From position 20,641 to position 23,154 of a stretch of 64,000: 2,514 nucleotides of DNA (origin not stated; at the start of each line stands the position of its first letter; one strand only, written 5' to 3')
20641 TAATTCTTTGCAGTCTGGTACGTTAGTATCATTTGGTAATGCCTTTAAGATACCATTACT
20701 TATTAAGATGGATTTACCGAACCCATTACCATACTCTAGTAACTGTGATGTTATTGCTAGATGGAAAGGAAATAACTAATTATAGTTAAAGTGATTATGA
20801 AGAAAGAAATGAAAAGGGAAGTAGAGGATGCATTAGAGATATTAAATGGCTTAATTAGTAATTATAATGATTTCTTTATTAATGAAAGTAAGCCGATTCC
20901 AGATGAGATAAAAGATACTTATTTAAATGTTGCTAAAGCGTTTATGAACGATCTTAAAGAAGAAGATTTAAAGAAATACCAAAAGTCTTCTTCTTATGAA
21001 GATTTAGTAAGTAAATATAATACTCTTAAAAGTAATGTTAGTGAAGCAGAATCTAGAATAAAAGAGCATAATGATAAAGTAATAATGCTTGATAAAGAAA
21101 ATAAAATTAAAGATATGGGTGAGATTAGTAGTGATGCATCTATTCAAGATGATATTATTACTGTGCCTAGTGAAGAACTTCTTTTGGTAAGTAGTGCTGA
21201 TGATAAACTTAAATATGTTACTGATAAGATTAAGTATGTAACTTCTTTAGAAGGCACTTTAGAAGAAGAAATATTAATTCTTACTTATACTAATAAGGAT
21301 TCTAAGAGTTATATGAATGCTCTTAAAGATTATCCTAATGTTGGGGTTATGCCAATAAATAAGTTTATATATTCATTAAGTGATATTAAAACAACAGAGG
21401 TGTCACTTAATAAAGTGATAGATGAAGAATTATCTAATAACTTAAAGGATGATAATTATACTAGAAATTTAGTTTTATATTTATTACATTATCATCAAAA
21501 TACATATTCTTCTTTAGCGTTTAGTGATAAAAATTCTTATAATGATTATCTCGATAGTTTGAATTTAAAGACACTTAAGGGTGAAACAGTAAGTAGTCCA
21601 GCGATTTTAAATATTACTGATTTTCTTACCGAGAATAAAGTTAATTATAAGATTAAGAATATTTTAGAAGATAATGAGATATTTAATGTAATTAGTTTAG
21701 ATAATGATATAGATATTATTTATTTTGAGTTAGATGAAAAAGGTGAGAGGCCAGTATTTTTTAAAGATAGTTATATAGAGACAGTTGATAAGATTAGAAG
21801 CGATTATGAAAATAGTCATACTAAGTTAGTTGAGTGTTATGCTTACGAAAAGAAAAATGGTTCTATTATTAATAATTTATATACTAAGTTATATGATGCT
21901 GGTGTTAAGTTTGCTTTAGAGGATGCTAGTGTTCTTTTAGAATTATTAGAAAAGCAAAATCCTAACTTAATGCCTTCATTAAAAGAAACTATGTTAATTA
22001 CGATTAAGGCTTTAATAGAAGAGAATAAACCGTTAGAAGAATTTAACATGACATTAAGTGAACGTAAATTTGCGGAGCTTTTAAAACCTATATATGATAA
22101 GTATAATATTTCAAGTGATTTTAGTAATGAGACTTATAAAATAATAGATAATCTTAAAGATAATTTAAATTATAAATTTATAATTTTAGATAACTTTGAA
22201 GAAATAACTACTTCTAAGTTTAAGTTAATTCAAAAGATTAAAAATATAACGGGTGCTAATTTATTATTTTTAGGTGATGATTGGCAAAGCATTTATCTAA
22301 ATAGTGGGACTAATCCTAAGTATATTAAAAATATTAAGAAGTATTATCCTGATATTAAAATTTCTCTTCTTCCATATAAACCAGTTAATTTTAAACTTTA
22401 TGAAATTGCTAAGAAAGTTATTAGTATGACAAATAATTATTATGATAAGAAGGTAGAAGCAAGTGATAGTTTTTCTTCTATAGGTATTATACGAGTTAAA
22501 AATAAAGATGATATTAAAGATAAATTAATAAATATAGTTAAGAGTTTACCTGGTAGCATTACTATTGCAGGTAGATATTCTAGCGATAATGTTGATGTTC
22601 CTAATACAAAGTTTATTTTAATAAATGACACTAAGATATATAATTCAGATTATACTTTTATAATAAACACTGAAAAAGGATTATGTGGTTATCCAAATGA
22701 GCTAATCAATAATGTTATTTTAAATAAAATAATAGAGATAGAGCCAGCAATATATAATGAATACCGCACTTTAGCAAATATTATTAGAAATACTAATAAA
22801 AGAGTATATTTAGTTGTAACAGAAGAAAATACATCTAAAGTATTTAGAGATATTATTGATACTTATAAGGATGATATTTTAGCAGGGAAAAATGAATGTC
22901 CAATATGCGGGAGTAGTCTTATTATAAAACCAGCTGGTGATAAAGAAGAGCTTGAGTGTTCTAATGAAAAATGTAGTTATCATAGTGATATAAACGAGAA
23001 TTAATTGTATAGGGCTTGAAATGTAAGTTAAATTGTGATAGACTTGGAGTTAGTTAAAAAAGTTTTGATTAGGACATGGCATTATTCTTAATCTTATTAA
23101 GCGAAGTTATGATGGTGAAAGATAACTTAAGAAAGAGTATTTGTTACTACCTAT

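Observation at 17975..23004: Uncharacterised HerA-like ATPase plus catalytically eroded helicase-IV-like/zinc-ribbon protein: candidate novel defence or DNA-processing module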

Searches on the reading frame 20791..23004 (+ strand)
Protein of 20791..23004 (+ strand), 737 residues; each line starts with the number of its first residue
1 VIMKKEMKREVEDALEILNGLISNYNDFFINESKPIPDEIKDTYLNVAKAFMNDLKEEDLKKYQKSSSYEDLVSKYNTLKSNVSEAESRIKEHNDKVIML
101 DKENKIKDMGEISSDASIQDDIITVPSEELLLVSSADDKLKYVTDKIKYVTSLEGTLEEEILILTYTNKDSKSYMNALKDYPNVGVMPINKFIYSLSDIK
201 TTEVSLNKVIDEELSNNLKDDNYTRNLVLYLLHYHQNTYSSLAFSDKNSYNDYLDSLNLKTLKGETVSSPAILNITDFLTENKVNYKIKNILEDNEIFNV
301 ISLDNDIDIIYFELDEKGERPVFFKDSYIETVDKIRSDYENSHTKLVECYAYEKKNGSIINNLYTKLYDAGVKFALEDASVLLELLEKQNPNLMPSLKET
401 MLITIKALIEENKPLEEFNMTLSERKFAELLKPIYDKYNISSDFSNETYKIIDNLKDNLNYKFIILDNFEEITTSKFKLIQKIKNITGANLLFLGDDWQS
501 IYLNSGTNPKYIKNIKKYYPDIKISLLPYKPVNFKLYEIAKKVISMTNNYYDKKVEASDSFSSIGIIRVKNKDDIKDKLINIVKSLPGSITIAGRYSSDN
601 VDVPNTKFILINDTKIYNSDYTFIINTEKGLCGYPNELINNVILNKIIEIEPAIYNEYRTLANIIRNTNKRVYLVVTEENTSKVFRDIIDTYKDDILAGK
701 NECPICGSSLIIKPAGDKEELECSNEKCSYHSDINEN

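Call 3: search_protein_families(library=pfam, proteins=[window:20791-23004:+], max_evalue=0.1)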
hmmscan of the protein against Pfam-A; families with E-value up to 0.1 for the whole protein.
window:20791-23004:+ (737 aa): 3 families
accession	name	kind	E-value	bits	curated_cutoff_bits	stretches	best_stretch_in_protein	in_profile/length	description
PF00580.27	UvrD-helicase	-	7.4e-05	23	23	1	120-519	6-270/271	UvrD/REP helicase N-terminal domain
PF13245.12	AAA_19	-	0.00091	19.9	25.1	1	451-503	81-132/134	AAA domain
PF03119.21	DNA_ligase_ZBD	-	0.011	16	25.8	1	702-728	1-25/27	NAD-dependent DNA ligase C4 zinc finger domain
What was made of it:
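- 22897..22974 (+): C-terminal four-Cys zinc ribbon, CPICG-x15-C-x4-C. The window protein hits only DNA_ligase_ZBD at E 0.011 (call 3).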

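Call 4: search_protein_families(library=padloc, proteins=[window:20791-23004:+], max_evalue=0.1)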
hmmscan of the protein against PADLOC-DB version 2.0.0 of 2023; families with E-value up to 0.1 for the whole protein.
window:20791-23004:+ (737 aa): 8 families
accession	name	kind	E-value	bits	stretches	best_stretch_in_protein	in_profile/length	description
PDLC00132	GajB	-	9.3e-10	35.7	1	460-584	214-331/625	UrvD helicase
PDLC00114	GajB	-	3.4e-09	33.8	1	458-549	213-304/635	UrvD helicase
PDLC00121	GajB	-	5e-05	20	1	461-514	203-253/565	UrvD helicase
PDLC00103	GajB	-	0.00032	17.8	1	459-577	210-329/612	UrvD helicase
PDLC00130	GajB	-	0.00038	16.8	1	460-513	205-258/589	UrvD helicase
PDLC00117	GajB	-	0.00088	15.9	1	461-517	219-275/604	UrvD helicase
PDLC00104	GajB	-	0.0037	14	1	460-519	165-222/574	UrvD helicase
PDLC00141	GajB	-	0.028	10.7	1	460-525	166-229/572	UrvD helicase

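Call 5: search_protein_families(library=ncbifam, proteins=[window:20791-23004:+], max_evalue=0.1)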
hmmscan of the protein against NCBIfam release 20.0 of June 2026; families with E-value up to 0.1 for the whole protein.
window:20791-23004:+ (737 aa): 5 families
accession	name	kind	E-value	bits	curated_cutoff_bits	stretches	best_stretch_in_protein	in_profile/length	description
NF008276.0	PRK11054.1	equivalog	4.1e-14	52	543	1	448-688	418-673/684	DNA helicase IV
TIGR01074.1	rep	equivalog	3.3e-10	38.9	951.45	1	462-581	208-328/668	DNA helicase Rep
NF008743.0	PRK11773.1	equivalog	1.4e-05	23.7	965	1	460-525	213-277/720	DNA helicase II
NF008172.0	PRK10919.1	equivalog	3.1e-05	22.4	1168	1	461-554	208-301/673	DNA helicase Rep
TIGR01075.1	uvrD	equivalog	8e-05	21.1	1144.45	1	460-521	208-268/715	DNA helicase II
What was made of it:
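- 20797..23004 (+): helL: a 735-aa pseudo-helicase/pseudo-nuclease with a zinc ribbon, 17 nt after herA. Pfam UvrD-helicase only 23 bits; NCBIfam helicase IV 52 bits against a cutoff of 543 (calls 3, 5).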

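Call 6: find_homologous_proteins(query=window:20791-23004:+)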
Query window:20791-23004:+ (737 aa): 258 proteins with E <= 0.001 among 8000 candidates; the best 120 are listed.
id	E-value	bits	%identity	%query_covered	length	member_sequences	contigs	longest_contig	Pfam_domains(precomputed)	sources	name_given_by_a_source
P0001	0.0e+0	1569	100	100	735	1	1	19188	-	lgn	-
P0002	0.0e+0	1564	99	100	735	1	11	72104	-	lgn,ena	-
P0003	0.0e+0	1563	99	100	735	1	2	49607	-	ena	-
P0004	0.0e+0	1562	99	100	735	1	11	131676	-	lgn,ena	-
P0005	0.0e+0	1561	99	100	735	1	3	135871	-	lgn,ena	-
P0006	0.0e+0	1561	99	100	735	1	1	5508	-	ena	-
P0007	0.0e+0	1561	99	100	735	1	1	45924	-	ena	-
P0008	0.0e+0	1560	99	100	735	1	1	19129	-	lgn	-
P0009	0.0e+0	1559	99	100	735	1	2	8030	-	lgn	-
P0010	0.0e+0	1559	99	100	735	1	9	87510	-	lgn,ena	-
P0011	0.0e+0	1558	99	100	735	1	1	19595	-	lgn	-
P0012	0.0e+0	1558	99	100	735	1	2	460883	-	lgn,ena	-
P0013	0.0e+0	1558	99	100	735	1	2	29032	-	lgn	-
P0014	0.0e+0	1558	99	100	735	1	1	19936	-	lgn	-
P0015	0.0e+0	1558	99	100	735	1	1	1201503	-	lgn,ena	-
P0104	0.0e+0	1540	98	100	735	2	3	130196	-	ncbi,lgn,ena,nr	ncbi:MAG: hypothetical protein DBY43_03200 [Clostridiaceae bacterium]|nr:MAG: hypothetical protein D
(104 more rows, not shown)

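Call 7: search_solved_structures(query=window:20791-23004:+, max_evalue=1, show_alignments=2)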
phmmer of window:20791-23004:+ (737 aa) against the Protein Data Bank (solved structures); distinct sequences matched with E-value up to 1: 9.
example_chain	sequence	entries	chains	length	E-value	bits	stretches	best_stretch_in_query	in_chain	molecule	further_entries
2pjr_A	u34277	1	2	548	1.8e-06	30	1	378-554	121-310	PROTEIN (HELICASE PCRA)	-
1pjr_A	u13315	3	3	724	4.3e-06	28.7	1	378-554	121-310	PCRA | ATP-DEPENDENT HELICASE PCRA | HELICASE PCRA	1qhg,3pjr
4c2u_A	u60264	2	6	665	2.4e-05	26.2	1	451-555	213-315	DNA HELICASE II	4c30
4c2t_A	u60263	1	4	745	3e-05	25.9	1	451-555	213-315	DNA HELICASE II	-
1qhh_B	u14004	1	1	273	0.0013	20.5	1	446-554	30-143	PROTEIN (PCRA (SUBUNIT))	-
1uaa_A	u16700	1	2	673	0.0033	19.2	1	461-555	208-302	PROTEIN (ATP-DEPENDENT DNA HELICASE REP.)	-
3lfu_A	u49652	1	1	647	0.45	12.1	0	461-522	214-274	DNA helicase II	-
9dci_A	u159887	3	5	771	0.48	12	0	461-530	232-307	ATP-dependent DNA helicase UvrD1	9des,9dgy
2is1_A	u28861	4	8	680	0.52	11.9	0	461-522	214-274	DNA helicase II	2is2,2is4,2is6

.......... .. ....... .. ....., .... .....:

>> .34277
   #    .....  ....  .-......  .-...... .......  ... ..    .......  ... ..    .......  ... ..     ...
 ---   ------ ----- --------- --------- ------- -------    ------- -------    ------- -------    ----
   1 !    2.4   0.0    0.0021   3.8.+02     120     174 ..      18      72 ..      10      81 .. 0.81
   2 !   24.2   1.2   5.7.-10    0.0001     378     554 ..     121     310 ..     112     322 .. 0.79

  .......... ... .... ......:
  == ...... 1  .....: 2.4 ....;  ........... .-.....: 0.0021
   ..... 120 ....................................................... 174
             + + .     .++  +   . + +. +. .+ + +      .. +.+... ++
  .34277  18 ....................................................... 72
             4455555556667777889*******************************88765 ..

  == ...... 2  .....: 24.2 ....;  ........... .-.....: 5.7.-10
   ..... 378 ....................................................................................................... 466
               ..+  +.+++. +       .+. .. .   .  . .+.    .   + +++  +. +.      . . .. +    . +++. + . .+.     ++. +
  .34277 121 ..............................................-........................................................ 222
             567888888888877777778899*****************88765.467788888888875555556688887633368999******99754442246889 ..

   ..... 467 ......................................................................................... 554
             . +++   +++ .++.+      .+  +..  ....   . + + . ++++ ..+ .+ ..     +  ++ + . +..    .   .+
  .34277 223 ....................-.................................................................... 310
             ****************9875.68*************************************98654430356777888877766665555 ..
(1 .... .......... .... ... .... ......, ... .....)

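Call 16: find_encoding_contigs(protein=P0104, flank=10000, max_places=3)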
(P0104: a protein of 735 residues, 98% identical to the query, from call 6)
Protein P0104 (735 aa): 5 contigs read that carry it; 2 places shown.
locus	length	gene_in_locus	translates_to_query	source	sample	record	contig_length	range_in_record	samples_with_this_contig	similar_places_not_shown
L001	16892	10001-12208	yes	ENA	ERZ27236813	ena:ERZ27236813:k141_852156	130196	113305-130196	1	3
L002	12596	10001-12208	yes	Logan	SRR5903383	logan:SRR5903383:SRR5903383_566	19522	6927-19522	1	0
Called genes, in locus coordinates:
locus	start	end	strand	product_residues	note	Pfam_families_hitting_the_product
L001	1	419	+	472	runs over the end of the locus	PF01425:Amidase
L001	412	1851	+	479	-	PF02934:GatB_N, PF02637:GatB_Yqey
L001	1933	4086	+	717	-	PF00005:ABC_tran, PF13304:AAA_21 (faint), PF02463:SMC_N (weak)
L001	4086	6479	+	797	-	PF00005:ABC_tran, PF02687:FtsX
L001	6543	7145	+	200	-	-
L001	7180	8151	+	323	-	-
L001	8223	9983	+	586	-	PF01935:DUF87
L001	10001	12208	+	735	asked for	-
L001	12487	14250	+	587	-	PF07973:tRNA_SAD, PF00587:tRNA-synt_2b, PF03129:HGTP_anticodon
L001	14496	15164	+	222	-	PF00899:ThiF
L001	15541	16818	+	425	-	PF12704:MacB_PCD (weak), PF02687:FtsX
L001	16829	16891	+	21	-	?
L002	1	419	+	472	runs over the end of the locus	PF01425:Amidase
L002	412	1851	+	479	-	PF02934:GatB_N, PF02637:GatB_Yqey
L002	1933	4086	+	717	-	PF00005:ABC_tran, PF13304:AAA_21 (faint), PF02463:SMC_N (weak)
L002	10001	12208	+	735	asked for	-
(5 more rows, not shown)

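Call 17: search_protein_families(library=phrogs, proteins=[window:20791-23004:+], max_evalue=0.01)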
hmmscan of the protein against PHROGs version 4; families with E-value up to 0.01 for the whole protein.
window:20791-23004:+ (737 aa): 1 family
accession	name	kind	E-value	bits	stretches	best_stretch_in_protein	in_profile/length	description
phrog_1967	-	DNA, RNA and nucleotide metabolism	1.2e-07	31.8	1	426-525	318-426/776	DNA helicase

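Call 25: search_protein_representatives(protein=window:20791-23004:+)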
Query: 737 residues. Proteins with E-value up to 0.001 (for the whole library): 1552; up to 1e-10: 526; up to 1e-30: 20. The best 150 are listed.
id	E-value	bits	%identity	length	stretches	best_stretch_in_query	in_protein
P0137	0.0e+00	1010.9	65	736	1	3-733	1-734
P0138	2.5e-89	317.0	98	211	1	3-164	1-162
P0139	1.0e-57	212.6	97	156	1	210-318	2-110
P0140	1.7e-44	168.9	27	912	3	80-619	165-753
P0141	3.7e-42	161.1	27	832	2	26-561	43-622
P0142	7.1e-38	147.0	26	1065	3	56-599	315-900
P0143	2.3e-36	142.0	27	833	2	9-610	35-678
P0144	3.0e-36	141.6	27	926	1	107-728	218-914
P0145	9.4e-36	140.0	25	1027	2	37-600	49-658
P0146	1.4e-35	139.4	36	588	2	346-517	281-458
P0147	1.5e-35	139.3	91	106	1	3-80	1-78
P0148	4.6e-35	137.7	28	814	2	124-603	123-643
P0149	1.0e-34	136.6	28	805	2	120-627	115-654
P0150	2.3e-33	132.1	28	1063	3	2-614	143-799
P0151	6.7e-33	130.6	29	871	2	15-692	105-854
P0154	1.7e-31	125.9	29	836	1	122-730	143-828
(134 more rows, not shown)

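Call 26: search_protein_families(library=pfam, proteins=[P0137, P0140, P0141, P0142, P0143, P0144, P0145, P0148, P0151, P0154], max_evalue=0.001)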
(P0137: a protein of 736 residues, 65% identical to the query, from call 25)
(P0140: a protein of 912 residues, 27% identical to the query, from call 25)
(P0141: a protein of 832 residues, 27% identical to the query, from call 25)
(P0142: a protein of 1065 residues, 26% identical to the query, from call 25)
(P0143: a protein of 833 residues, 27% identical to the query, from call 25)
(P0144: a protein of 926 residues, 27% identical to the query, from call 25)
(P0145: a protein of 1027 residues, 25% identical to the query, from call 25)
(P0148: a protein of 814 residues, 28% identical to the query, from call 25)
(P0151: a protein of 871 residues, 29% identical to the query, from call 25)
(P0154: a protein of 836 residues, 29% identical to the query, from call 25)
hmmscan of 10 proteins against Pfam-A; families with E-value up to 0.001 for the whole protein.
P0137 (736 aa): 1 family
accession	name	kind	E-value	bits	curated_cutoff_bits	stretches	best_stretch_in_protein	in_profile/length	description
PF00580.27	UvrD-helicase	-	1.5e-05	25.3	23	1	141-517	30-270/271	UvrD/REP helicase N-terminal domain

P0140 (912 aa): 7 families
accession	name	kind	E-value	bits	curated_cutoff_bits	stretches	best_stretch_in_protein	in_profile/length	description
PF00580.27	UvrD-helicase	-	1.9e-41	143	23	2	204-323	3-135/271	UvrD/REP helicase N-terminal domain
PF13245.12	AAA_19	-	6e-21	75.5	25.1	1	215-632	12-133/134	AAA domain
PF13361.12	UvrD_C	-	1.6e-12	48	25.6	1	750-841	272-348/350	UvrD-like helicase C-terminal domain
PF13538.12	UvrD_C_2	-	1.1e-09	38.4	27.4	0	816-839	29-52/52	UvrD-like helicase C-terminal domain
PF01443.25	Viral_helicase1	-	1.4e-07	32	21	0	587-690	56-146/228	Viral superfamily 1 RNA helicase core domain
PF13086.12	AAA_11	-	4e-06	27.2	27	1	204-319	4-118/257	AAA domain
PF13604.12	AAA_30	-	5.1e-06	26.8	27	0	216-284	20-78/191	AAA domain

P0141 (832 aa): 9 families
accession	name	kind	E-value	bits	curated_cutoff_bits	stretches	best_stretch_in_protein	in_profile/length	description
PF00580.27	UvrD-helicase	-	8.8e-44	150.6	23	2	408-577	112-268/271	UvrD/REP helicase N-terminal domain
PF13245.12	AAA_19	-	8e-22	78.3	25.1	1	146-564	11-133/134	AAA domain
PF13361.12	UvrD_C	-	3.6e-12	46.8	25.6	1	696-770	286-348/350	UvrD-like helicase C-terminal domain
PF13538.12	UvrD_C_2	-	1.2e-10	41.5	27.4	1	740-768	24-52/52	UvrD-like helicase C-terminal domain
PF01396.24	Zn_ribbon_Top1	-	5.5e-09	36.1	32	1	795-831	3-37/39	Topoisomerase DNA binding C4 zinc finger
PF13604.12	AAA_30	-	1.5e-06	28.5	27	0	146-214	18-76/191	AAA domain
PF01443.25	Viral_helicase1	-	1.8e-05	25.1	21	0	512-623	47-157/228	Viral superfamily 1 RNA helicase core domain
PF13086.12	AAA_11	-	0.00012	22.4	27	1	141-242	12-114/257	AAA domain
PF21445.3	ADDB_N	-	0.00075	19.2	26.6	0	151-228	2-81/290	ADDB, N-terminal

P0142 (1065 aa): 8 families
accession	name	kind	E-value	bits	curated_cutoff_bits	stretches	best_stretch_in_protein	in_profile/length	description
PF00580.27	UvrD-helicase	-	1.7e-43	149.7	23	2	377-545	2-182/271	UvrD/REP helicase N-terminal domain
PF13245.12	AAA_19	-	1.3e-21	77.6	25.1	1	386-800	9-133/134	AAA domain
PF13361.12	UvrD_C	-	1.7e-13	51.2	25.6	1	930-1003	285-346/350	UvrD-like helicase C-terminal domain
PF13538.12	UvrD_C_2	-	3.8e-11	43.1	27.4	1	979-1002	28-51/52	UvrD-like helicase C-terminal domain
PF01396.24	Zn_ribbon_Top1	-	5.2e-10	39.4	32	1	1030-1054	3-27/39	Topoisomerase DNA binding C4 zinc finger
PF01443.25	Viral_helicase1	-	2.8e-09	37.5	21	0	870-1004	103-228/228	Viral superfamily 1 RNA helicase core domain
PF13401.12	AAA_22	-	0.00072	20.3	27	0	736-791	67-122/130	AAA domain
PF13604.12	AAA_30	-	0.00077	19.7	27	0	381-439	10-65/191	AAA domain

P0143 (833 aa): 9 families
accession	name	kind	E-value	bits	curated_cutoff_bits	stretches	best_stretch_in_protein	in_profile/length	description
PF00580.27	UvrD-helicase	-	1.3e-41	143.5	23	1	148-581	2-268/271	UvrD/REP helicase N-terminal domain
PF13245.12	AAA_19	-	1e-22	81.2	25.1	1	156-568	8-133/134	AAA domain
PF13361.12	UvrD_C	-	6e-13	49.4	25.6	1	471-774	188-349/350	UvrD-like helicase C-terminal domain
PF13538.12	UvrD_C_2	-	2.5e-11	43.7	27.4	1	745-771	26-52/52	UvrD-like helicase C-terminal domain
PF01396.24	Zn_ribbon_Top1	-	5.9e-08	32.8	32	1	796-831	2-35/39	Topoisomerase DNA binding C4 zinc finger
PF13604.12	AAA_30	-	6e-08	33.1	27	0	157-227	16-76/191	AAA domain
PF13086.12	AAA_11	-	3.2e-05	24.3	27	1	147-222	2-77/257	AAA domain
PF21445.3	ADDB_N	-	0.0002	21.1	26.6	0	164-266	2-107/290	ADDB, N-terminal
PF01443.25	Viral_helicase1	-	0.00034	20.9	21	0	746-771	202-227/228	Viral superfamily 1 RNA helicase core domain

P0144 (926 aa): 8 families
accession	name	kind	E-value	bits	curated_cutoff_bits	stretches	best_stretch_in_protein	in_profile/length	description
PF00580.27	UvrD-helicase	-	5.9e-41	141.4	23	1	230-670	3-268/271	UvrD/REP helicase N-terminal domain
PF13245.12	AAA_19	-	2.2e-22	80.1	25.1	1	242-657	13-133/134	AAA domain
PF13361.12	UvrD_C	-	1.3e-11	45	25.6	1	791-860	288-345/350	UvrD-like helicase C-terminal domain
PF13538.12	UvrD_C_2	-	1.1e-09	38.4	27.4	1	836-860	27-51/52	UvrD-like helicase C-terminal domain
PF13086.12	AAA_11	-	1.8e-07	31.6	27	1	233-338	10-116/257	AAA domain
PF01443.25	Viral_helicase1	-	5.6e-07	30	21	0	829-861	194-227/228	Viral superfamily 1 RNA helicase core domain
PF01396.24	Zn_ribbon_Top1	-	9.2e-06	25.8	32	1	888-924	3-37/39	Topoisomerase DNA binding C4 zinc finger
PF13604.12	AAA_30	-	7.3e-05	23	27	0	237-309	14-77/191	AAA domain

P0145 (1027 aa): 8 families
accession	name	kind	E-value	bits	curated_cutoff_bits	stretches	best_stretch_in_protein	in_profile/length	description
PF00580.27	UvrD-helicase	-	6.8e-43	147.7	23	1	130-570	2-268/271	UvrD/REP helicase N-terminal domain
PF13245.12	AAA_19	-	1.3e-19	71.2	25.1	1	142-557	12-133/134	AAA domain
PF13361.12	UvrD_C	-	1.5e-13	51.4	25.6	1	689-764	286-349/350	UvrD-like helicase C-terminal domain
PF01443.25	Viral_helicase1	-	3.5e-11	43.8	21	1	502-761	44-227/228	Viral superfamily 1 RNA helicase core domain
PF13538.12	UvrD_C_2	-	3e-09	37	27.4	1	736-761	26-52/52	UvrD-like helicase C-terminal domain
PF01396.24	Zn_ribbon_Top1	-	7.7e-07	29.3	32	1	789-812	4-27/39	Topoisomerase DNA binding C4 zinc finger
PF13087.12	AAA_12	-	7.7e-07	29.3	27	1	610-762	71-192/195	AAA domain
PF13604.12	AAA_30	-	0.00014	22.1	27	0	141-195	18-64/191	AAA domain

P0148 (814 aa): 12 families
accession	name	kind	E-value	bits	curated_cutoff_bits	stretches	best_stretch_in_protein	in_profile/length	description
PF00580.27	UvrD-helicase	-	3.3e-45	155.3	23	2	407-555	135-270/271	UvrD/REP helicase N-terminal domain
PF13245.12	AAA_19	-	1.2e-18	68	25.1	1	123-540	8-133/134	AAA domain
PF13361.12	UvrD_C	-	7.2e-16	59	25.6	1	669-747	284-349/350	UvrD-like helicase C-terminal domain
PF01396.24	Zn_ribbon_Top1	-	1.8e-13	50.4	32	1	771-805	3-37/39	Topoisomerase DNA binding C4 zinc finger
PF13538.12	UvrD_C_2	-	4.4e-10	39.7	27.4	1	722-744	30-52/52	UvrD-like helicase C-terminal domain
PF21445.3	ADDB_N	-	4.7e-06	26.4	26.6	0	131-205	2-78/290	ADDB, N-terminal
PF01443.25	Viral_helicase1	-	5.4e-06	26.8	21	0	662-742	166-225/228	Viral superfamily 1 RNA helicase core domain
PF13087.12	AAA_12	-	3.9e-05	23.7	27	1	613-747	97-194/195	AAA domain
PF00270.35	DEAD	-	4.2e-05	23.8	26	0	118-191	6-79/167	DEAD/DEAH box helicase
PF13401.12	AAA_22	-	0.00038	21.2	27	0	128-204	7-81/130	AAA domain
PF04851.21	ResIII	-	0.00059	20.2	22.5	0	124-186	21-81/164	Type III restriction enzyme, res subunit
PF13604.12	AAA_30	-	0.00077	19.7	27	0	492-536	85-128/191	AAA domain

P0151 (871 aa): 7 families
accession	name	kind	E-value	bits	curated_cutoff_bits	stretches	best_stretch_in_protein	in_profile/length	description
PF00580.27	UvrD-helicase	-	2.4e-44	152.5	23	1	210-654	4-268/271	UvrD/REP helicase N-terminal domain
PF13245.12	AAA_19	-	7.2e-20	72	25.1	1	222-641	14-133/134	AAA domain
PF13361.12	UvrD_C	-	1.1e-14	55.1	25.6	1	762-834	285-345/350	UvrD-like helicase C-terminal domain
PF13538.12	UvrD_C_2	-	3e-11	43.5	27.4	1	809-835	26-52/52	UvrD-like helicase C-terminal domain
PF13604.12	AAA_30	-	7.7e-06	26.2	27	0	221-271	20-66/191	AAA domain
PF05367.17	Phage_endo_I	-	0.00026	21.1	29.1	1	367-426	12-69/149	Phage endonuclease I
PF13086.12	AAA_11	-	0.00087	19.6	27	0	220-298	15-93/257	AAA domain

P0154 (836 aa): 8 families
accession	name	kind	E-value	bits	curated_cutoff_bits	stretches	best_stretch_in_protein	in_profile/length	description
PF00580.27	UvrD-helicase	-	2.3e-45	155.9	23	1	136-581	2-268/271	UvrD/REP helicase N-terminal domain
PF13245.12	AAA_19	-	9.6e-21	74.8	25.1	1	147-568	11-133/134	AAA domain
PF13361.12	UvrD_C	-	1.8e-15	57.7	25.6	1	699-773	286-348/350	UvrD-like helicase C-terminal domain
PF01396.24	Zn_ribbon_Top1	-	2.6e-13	49.9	32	1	798-831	3-35/39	Topoisomerase DNA binding C4 zinc finger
PF13538.12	UvrD_C_2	-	2.9e-12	46.7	27.4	2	749-771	30-52/52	UvrD-like helicase C-terminal domain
PF01443.25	Viral_helicase1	-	2.2e-09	37.9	21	0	509-620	40-150/228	Viral superfamily 1 RNA helicase core domain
PF00270.35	DEAD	-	7.7e-06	26.2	26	0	138-213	6-71/167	DEAD/DEAH box helicase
PF13604.12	AAA_30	-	0.00036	20.8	27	0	143-215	13-76/191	AAA domain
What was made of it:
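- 22897..22974 (+): Homologues hit Pfam Zn_ribbon_Top1 (call 26).
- On Top1-type C4 zinc ribbon: Pfam Zn_ribbon_Top1 is significant only in homologues (call 26).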
